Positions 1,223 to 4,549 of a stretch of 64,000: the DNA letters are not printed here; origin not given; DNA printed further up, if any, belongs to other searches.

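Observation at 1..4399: Tandem Pmp-like (GGAI / FxxN) autotransporter paralogues with conserved N-termini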

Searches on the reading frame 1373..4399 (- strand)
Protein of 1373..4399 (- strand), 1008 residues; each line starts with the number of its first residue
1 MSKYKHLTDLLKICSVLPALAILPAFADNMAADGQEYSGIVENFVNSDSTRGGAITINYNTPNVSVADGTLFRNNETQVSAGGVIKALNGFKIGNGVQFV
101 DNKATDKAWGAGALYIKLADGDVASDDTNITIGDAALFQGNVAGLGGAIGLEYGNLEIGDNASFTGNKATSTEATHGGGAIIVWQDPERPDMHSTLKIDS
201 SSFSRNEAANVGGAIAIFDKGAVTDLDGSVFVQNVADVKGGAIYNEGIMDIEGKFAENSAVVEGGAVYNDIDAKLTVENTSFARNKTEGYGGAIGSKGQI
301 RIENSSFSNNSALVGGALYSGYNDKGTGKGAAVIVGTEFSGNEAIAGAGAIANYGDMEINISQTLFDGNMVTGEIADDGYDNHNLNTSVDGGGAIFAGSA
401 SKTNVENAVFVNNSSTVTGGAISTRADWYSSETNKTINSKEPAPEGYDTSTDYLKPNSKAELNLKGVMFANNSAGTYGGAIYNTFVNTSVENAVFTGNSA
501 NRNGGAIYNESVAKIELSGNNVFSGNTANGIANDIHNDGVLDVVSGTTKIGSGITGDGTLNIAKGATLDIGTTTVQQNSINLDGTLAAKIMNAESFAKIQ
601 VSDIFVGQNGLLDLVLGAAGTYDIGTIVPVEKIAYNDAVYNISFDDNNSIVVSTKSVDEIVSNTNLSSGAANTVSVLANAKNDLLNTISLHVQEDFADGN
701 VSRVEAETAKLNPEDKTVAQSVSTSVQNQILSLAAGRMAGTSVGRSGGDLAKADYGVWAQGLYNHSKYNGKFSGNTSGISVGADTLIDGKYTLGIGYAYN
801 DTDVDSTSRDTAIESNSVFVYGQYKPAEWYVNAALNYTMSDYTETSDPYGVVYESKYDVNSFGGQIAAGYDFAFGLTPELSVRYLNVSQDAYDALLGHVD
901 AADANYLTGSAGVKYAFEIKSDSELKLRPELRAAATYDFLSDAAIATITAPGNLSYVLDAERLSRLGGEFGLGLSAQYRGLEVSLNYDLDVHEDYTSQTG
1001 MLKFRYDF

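Call 5: search_protein_families(library=pfam, proteins=[window:1373-4399:-], max_evalue=1)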
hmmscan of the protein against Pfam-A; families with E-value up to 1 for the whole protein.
window:1373-4399:- (1008 aa): 4 families
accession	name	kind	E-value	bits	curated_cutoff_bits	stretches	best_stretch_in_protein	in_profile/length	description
PF03797.25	Autotransporter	-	1.3e-34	120.5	26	1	757-988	1-255/255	Autotransporter beta-domain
PF02415.23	Chlam_PMP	-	7.3e-19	66.3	20.6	5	493-510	2-19/19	Chlamydia polymorphic membrane protein (Chlamydia_PMP) repeat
PF10525.14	Engrail_1_C_sig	-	0.027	14.1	22.5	1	759-766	14-21/31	Engrailed homeobox C-terminal signature domain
PF20483.3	Flavi_NS5_thumb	-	0.27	11.6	25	1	641-687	12-61/164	Flavivirus RNA-directed RNA polymerase, thumb domain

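Call 6: search_protein_families(library=ncbifam, proteins=[window:1373-4399:-], max_evalue=1)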
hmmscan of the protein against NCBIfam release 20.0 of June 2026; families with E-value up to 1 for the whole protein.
window:1373-4399:- (1008 aa): 1 family
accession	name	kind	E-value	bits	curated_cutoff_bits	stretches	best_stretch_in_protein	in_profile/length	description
TIGR01376.1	POMP_repeat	repeat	3.4e-13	48.7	15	5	492-508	4-20/28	polymorphic outer membrane protein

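Call 10: find_homologous_proteins(query=window:1373-4399:-, max_evalue=0.00001)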
Query window:1373-4399:- (1008 aa): 2281 proteins with E <= 0.00001 among 8000 candidates; the best 120 are listed.
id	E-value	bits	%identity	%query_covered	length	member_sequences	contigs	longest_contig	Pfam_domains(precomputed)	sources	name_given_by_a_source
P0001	0.0e+0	2165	100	100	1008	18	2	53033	PF02415.24,PF03797.26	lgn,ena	-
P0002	0.0e+0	1824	85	100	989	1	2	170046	PF02415.24,PF03797.26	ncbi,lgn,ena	-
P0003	0.0e+0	1690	78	100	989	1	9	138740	PF02415.24,PF03797.26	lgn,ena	-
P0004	0.0e+0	1687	78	100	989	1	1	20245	PF02415.24,PF03797.26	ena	-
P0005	0.0e+0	1419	66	100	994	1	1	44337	PF02415.24,PF03797.26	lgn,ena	-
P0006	0.0e+0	1418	66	100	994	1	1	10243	PF02415.24,PF03797.26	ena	-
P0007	0.0e+0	1417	66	100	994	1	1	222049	PF02415.24,PF03797.26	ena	-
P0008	0.0e+0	1416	66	100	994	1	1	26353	PF02415.24,PF03797.26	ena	-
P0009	0.0e+0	1416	66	100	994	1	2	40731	PF02415.24,PF03797.26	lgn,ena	-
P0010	0.0e+0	1414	66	100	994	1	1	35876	PF02415.24,PF03797.26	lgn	-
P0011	0.0e+0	1414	66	100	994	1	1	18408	PF02415.24,PF03797.26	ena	-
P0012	0.0e+0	1413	66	100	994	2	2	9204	PF02415.24,PF03797.26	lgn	-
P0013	0.0e+0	1413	66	100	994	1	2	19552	PF02415.24,PF03797.26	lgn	-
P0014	0.0e+0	1413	66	100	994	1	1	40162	PF02415.24,PF03797.26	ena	-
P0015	0.0e+0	1413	66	100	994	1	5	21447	PF02415.24,PF03797.26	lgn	-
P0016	0.0e+0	1411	66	100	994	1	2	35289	PF02415.24,PF03797.26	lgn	-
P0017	0.0e+0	1411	66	100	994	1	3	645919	PF02415.24,PF03797.26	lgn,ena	-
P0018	0.0e+0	1410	66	100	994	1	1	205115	PF02415.24,PF03797.26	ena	-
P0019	0.0e+0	1410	66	100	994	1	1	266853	PF02415.24,PF03797.26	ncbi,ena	-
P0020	0.0e+0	1409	66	100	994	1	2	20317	PF02415.24,PF03797.26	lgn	-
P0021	0.0e+0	1409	66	100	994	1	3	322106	PF02415.24,PF03797.26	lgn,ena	-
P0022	0.0e+0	1408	66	100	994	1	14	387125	PF02415.24,PF03797.26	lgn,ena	-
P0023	0.0e+0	1408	66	100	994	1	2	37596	PF02415.24,PF03797.26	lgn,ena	-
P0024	0.0e+0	1408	66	100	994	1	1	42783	PF02415.24,PF03797.26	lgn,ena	-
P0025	0.0e+0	1407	66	100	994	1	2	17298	PF02415.24,PF03797.26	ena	-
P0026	0.0e+0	1407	66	100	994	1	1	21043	PF02415.24,PF03797.26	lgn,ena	-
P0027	0.0e+0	1407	66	100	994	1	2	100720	PF02415.24,PF03797.26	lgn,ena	-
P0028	0.0e+0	1403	66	100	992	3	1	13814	PF02415.24,PF03797.26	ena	-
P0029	0.0e+0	1401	66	100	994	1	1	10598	PF02415.24,PF03797.26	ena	-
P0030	0.0e+0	1401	66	100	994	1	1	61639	PF02415.24,PF03797.26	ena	-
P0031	0.0e+0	1401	66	100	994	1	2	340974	PF02415.24,PF03797.26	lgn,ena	-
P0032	0.0e+0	1400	66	100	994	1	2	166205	PF02415.24,PF03797.26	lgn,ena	-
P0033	0.0e+0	1371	70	100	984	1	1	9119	PF02415.24,PF03797.26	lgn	-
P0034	0.0e+0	1334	69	99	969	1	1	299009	PF02415.24,PF03797.26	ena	-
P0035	0.0e+0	1279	64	99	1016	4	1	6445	PF02415.24,PF03797.26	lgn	-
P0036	0.0e+0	1211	57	100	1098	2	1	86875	PF02415.24,PF03797.26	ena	-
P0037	0.0e+0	1079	56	100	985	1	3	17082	PF02415.24,PF03797.26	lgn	-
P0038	0.0e+0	1078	56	100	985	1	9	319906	PF02415.24,PF03797.26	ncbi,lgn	-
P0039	0.0e+0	1077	56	100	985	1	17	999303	PF02415.24,PF03797.26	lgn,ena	-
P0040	0.0e+0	1076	56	100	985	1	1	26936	PF02415.24,PF03797.26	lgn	-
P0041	0.0e+0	1076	56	100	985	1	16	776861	PF02415.24,PF03797.26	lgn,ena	-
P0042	0.0e+0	1075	56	100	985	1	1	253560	PF02415.24,PF03797.26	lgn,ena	-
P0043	0.0e+0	1075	56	100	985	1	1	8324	PF02415.24,PF03797.26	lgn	-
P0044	0.0e+0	1075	56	100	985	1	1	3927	PF02415.24,PF03797.26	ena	-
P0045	0.0e+0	1075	56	100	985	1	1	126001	PF02415.24,PF03797.26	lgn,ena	-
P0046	0.0e+0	1075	56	100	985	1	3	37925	PF02415.24,PF03797.26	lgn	-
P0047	0.0e+0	1074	56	100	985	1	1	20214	PF02415.24,PF03797.26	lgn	-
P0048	0.0e+0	1073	56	100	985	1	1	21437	PF02415.24,PF03797.26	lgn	-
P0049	0.0e+0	1072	56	100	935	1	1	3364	PF02415.24,PF03797.26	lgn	-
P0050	0.0e+0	1072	56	100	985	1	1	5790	PF02415.24,PF03797.26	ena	-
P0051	0.0e+0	1072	56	100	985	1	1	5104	PF02415.24,PF03797.26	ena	-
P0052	0.0e+0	1072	56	100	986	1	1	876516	PF02415.24,PF03797.26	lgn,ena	-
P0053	0.0e+0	1071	56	100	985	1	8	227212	PF02415.24,PF03797.26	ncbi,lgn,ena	-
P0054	0.0e+0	1071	56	100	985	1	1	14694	PF02415.24,PF03797.26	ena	-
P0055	0.0e+0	1070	56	100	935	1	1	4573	PF02415.24,PF03797.26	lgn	-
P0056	0.0e+0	1070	56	100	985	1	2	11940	PF02415.24,PF03797.26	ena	-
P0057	0.0e+0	1069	56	100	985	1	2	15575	PF02415.24,PF03797.26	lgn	-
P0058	0.0e+0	1069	56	100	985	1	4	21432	PF02415.24,PF03797.26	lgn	-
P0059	0.0e+0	1066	56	100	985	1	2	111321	PF02415.24,PF03797.26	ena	-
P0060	0.0e+0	1063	56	100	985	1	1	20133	PF02415.24,PF03797.26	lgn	-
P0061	0.0e+0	1063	55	100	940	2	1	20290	PF02415.24,PF03797.26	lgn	-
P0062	0.0e+0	1060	55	100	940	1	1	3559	PF02415.24,PF03797.26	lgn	-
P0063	0.0e+0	1060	55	100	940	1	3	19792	PF02415.24,PF03797.26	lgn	-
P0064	0.0e+0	1060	55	100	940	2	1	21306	PF02415.24,PF03797.26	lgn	-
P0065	0.0e+0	1060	55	100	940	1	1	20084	PF02415.24,PF03797.26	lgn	-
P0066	0.0e+0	1059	55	100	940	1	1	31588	PF02415.24,PF03797.26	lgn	-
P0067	0.0e+0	1056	55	100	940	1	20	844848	PF02415.24,PF03797.26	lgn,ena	-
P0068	0.0e+0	1053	49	42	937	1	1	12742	PF02415.24,PF03797.26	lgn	-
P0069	0.0e+0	1052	54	100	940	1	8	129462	PF02415.24,PF03797.26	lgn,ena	-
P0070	0.0e+0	1051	55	100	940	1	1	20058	PF02415.24,PF03797.26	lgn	-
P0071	0.0e+0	1044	54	100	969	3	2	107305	PF02415.24,PF03797.26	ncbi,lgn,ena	-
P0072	0.0e+0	1041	54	100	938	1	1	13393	PF02415.24,PF03797.26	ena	-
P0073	0.0e+0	1039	54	100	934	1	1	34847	PF02415.24,PF03797.26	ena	-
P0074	0.0e+0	1037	53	100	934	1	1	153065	PF02415.24,PF03797.26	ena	-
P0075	0.0e+0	1036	54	100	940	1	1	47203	PF02415.24,PF03797.26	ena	-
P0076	0.0e+0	1034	54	100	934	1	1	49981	PF02415.24,PF03797.26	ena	-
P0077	0.0e+0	1033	54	100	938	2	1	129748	PF02415.24,PF03797.26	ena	-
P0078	0.0e+0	1032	53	100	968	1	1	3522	PF02415.24,PF03797.26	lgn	-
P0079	0.0e+0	1014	54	100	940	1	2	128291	PF02415.24,PF03797.26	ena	-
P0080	1.7e-298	1011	54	100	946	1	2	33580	PF02415.24,PF03797.26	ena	-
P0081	2.1e-298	1011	52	100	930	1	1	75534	PF02415.24,PF03797.26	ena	-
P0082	2.2e-295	1001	56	99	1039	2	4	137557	PF02415.24,PF03797.26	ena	-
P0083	5.0e-295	1000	56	95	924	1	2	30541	PF02415.24,PF03797.26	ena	-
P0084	8.8e-295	999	44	42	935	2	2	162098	PF02415.24,PF03797.26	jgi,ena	-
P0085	8.0e-294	996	46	86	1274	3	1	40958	PF02415.24,PF03797.26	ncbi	-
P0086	8.5e-294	996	46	86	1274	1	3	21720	PF02415.24,PF03797.26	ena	-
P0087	3.3e-293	994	46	86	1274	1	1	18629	PF02415.24,PF03797.26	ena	-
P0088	9.5e-293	992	46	86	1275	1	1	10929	PF02415.24,PF03797.26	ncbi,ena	-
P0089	1.7e-292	991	46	86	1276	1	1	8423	PF02415.24,PF03797.26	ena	-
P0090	3.7e-292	990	45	90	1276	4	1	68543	PF02415.24,PF03797.26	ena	-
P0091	4.6e-292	990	53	100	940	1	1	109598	PF02415.24,PF03797.26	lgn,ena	-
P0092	3.7e-291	987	52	100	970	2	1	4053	PF02415.24,PF03797.26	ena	-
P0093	1.1e-290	985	56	86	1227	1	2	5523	PF02415.24,PF03797.26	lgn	-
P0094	4.4e-289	980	53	100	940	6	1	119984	PF02415.24,PF03797.26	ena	-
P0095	6.9e-289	979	42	97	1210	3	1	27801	PF02415.24,PF03797.26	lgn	-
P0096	3.7e-287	974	49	96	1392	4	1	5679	PF02415.24,PF03797.26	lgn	-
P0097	4.0e-287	974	53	100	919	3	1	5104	PF02415.24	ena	-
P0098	2.6e-286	971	52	100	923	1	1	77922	PF02415.24,PF03797.26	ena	-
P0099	1.4e-284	965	48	96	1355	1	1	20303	PF02415.24,PF03797.26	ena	-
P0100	1.7e-284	965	79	54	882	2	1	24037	PF03797.26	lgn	-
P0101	1.7e-282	958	52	84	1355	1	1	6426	PF02415.24,PF03797.26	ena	-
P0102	2.3e-282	958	49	96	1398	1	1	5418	PF02415.24,PF03797.26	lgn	-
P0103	2.4e-282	958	52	84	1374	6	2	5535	PF02415.24,PF03797.26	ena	-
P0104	5.3e-281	953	49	96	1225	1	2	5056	PF02415.24,PF03797.26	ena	-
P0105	1.8e-280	952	45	86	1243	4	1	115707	PF02415.24,PF03797.26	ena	-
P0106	5.9e-277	940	50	100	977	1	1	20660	PF02415.24,PF03797.26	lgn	-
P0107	3.5e-272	924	46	96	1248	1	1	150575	PF02415.24,PF03797.26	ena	-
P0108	4.8e-271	920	51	86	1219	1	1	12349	PF02415.24,PF03797.26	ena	-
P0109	1.4e-270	919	47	96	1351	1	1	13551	PF02415.24,PF03797.26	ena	-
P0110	6.9e-270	917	45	100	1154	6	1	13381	PF02415.24,PF03797.26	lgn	-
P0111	9.5e-270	916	47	96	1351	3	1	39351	PF02415.24,PF03797.26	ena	-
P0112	4.9e-269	914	46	100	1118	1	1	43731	PF02415.24,PF03797.26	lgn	-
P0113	5.1e-268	910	45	100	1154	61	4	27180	PF02415.24,PF03797.26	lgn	-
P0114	2.5e-267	908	46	96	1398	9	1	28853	PF02415.24,PF03797.26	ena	-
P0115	5.3e-267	907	50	84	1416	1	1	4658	PF02415.24,PF03797.26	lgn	-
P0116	9.6e-267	906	45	100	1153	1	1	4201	PF02415.24,PF03797.26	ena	-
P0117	1.4e-266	906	48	100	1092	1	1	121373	PF02415.24,PF03797.26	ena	-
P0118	1.3e-265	902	46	100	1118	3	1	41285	PF02415.24,PF03797.26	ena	-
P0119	1.3e-264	899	55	87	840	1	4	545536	PF02415.24,PF03797.26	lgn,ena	-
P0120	5.1e-264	897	47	100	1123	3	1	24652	PF02415.24,PF03797.26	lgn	-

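Call 11: find_related_loci(query=window:1373-4399:-, collection=genome_contigs, flank=10000)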
Query window:1373-4399:- (1008 aa) in genome_contigs; peptide patterns used: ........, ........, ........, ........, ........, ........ (x = any residue, [..] = any of these).
80 stretches matched a pattern; 26 encode a relative of the query (tblastn E <= 1e-3); 26 distinct loci.
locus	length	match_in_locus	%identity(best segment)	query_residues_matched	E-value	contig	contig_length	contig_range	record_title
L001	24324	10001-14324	53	1-1008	0e+0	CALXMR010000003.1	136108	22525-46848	MAG: uncultured Alphaproteobacteria bacterium isolate BRZ_MA__bin39 genome assembly, contig: BRZ_MA__NODE_145_length_136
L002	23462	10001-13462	45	1-1008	0e+0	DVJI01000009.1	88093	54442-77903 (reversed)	MAG TPA_asm: Candidatus Enterousia intestinigallinarum isolate ChiGjej3B3-5194 ChiGjej3B3M5__C533893_L88093_SRR6323341,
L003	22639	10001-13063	46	1-1008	0e+0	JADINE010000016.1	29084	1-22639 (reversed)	MAG: Candidatus Enterousia excrementavium isolate B1-16210 B1M03__C144160_L29084_SRR9113712, whole genome shotgun sequen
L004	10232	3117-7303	46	1-1008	0e+0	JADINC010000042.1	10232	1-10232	MAG: Candidatus Enterousia avistercoris isolate 8207 D5M67__C221583_L10232_SRR9113728, whole genome shotgun sequence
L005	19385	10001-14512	44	1-1008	0e+0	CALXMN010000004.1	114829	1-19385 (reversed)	MAG: uncultured Alphaproteobacteria bacterium isolate BRZ_KQ__bin82 genome assembly, contig: BRZ_KQ__NODE_305_length_114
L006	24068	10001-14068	50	1-1008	0e+0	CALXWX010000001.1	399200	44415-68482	MAG: uncultured Alphaproteobacteria bacterium isolate BRZ_EC__bin9 genome assembly, contig: BRZ_EC__NODE_9_length_399200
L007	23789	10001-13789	43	1-1008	0e+0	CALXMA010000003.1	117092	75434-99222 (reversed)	MAG: uncultured Alphaproteobacteria bacterium isolate BRZ_IT__bin13 genome assembly, contig: BRZ_IT__NODE_117_length_117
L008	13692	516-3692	44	1-1008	0e+0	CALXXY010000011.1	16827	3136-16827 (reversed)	MAG: uncultured Alphaproteobacteria bacterium isolate BRZ_PP__bin55 genome assembly, contig: BRZ_PP__NODE_3231_length_16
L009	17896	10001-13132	39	1-1008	0e+0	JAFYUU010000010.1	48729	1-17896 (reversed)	MAG: Alphaproteobacteria bacterium isolate RGIG7441 Water_buffalos_Colon-1__c557966, whole genome shotgun sequence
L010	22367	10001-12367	43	1-1008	0e+0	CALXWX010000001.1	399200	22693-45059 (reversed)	MAG: uncultured Alphaproteobacteria bacterium isolate BRZ_EC__bin9 genome assembly, contig: BRZ_EC__NODE_9_length_399200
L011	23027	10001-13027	41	10-1008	6e-180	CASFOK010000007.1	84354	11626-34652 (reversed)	uncultured proteobacterium isolate SI.B28.metabat-bins.76 genome assembly, contig: SI.B28.metabat-bins.76.fa_k141_82633,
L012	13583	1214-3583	43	1-1008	2e-177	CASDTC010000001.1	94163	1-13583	uncultured proteobacterium isolate T11_L1_319319_idba_bin.126 genome assembly, contig: T11_L1_319319_idba_bin.126.fa_sca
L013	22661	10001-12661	40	123-1008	1e-166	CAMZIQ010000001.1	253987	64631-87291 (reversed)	MAG TPA_asm: uncultured proteobacterium isolate SRR10912534_bin.71_metaWRAP_v1.3_MAG genome assembly, contig: ERZ1421001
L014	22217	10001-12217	44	276-1008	2e-155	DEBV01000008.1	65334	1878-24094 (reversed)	MAG TPA_asm: Alphaproteobacteria bacterium UBA2947 UBA2947_contig_6144, whole genome shotgun sequence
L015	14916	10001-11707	47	453-1008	1e-151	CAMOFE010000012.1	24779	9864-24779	MAG: uncultured Alphaproteobacteria bacterium isolate SRR873606_bin.99_metaWRAP_v1.3_MAG genome assembly, contig: NODE_3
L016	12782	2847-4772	39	349-1008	9e-136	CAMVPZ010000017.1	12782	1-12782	MAG TPA_asm: uncultured proteobacterium isolate SRR8387715_bin.114_metaWRAP_v1.3_MAG genome assembly, contig: ERZ1420954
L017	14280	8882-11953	35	3-1008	4e-128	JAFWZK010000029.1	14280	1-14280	MAG: Alphaproteobacteria bacterium isolate RGIG6210 Sheep_Rectum-2__c466463, whole genome shotgun sequence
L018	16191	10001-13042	32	14-1008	9e-123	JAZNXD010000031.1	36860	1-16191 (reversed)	MAG: Candidatus Enterousia sp. isolate T1900044780_TS20190246.MAGScoT_cleanbin_000045 SGB_2551_k141_4451438, whole genom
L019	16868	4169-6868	35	52-1008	5e-118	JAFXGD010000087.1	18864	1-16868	MAG: Alphaproteobacteria bacterium isolate RGIG6385 Sheep_Rectum-5__c813961, whole genome shotgun sequence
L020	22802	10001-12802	45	1-1008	9e-118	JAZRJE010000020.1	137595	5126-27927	MAG: Candidatus Enterousia sp. isolate T1900045469_YK20190160.MAGScoT_cleanbin_000038 SGB_7227_k141_2499842, whole genom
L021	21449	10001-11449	41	517-1008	9e-114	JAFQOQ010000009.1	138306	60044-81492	MAG: Alphaproteobacteria bacterium isolate RGIG2010 Goat_Colon-1__c162728, whole genome shotgun sequence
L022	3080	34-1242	46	612-1008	1e-107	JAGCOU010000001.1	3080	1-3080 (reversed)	MAG: Alphaproteobacteria bacterium isolate RGIG9986 Yak_Reticulum-3__c7507, whole genome shotgun sequence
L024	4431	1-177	88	950-1008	6e-28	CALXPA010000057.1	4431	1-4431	MAG: uncultured Alphaproteobacteria bacterium isolate BRZ_SB__bin57 genome assembly, contig: BRZ_SB__NODE_35975_length_4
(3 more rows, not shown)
